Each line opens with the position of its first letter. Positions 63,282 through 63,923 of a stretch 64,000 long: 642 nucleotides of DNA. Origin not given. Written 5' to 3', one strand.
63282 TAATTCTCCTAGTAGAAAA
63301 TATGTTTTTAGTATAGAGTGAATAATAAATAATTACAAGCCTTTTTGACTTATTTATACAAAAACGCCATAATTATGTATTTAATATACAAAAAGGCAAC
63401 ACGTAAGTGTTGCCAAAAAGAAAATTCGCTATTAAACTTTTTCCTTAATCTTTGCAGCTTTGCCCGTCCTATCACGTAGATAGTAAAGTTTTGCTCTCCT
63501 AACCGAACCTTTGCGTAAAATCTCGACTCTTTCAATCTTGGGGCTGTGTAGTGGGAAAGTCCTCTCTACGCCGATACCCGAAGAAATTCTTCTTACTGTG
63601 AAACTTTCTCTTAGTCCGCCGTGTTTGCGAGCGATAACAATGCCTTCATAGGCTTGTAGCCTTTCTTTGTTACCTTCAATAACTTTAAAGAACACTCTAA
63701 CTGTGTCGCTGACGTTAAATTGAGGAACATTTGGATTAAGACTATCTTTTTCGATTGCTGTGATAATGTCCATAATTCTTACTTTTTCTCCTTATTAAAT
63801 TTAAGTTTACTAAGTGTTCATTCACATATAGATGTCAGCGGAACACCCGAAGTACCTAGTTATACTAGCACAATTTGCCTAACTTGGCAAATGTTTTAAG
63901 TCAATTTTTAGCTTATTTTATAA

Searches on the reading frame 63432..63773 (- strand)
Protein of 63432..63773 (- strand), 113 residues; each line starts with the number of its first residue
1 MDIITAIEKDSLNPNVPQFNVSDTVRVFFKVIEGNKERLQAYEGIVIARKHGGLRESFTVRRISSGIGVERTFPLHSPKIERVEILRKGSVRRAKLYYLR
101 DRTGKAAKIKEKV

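Call 41: search_protein_families(library=pfam, proteins=[window:63432-63773:-], max_evalue=0.01)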
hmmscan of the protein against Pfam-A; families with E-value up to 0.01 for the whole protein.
window:63432-63773:- (113 aa): 1 family
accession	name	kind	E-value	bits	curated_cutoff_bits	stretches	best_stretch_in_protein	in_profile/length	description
PF01245.26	Ribosomal_L19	-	1.9e-48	163.4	22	1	3-112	2-111/111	Ribosomal protein L19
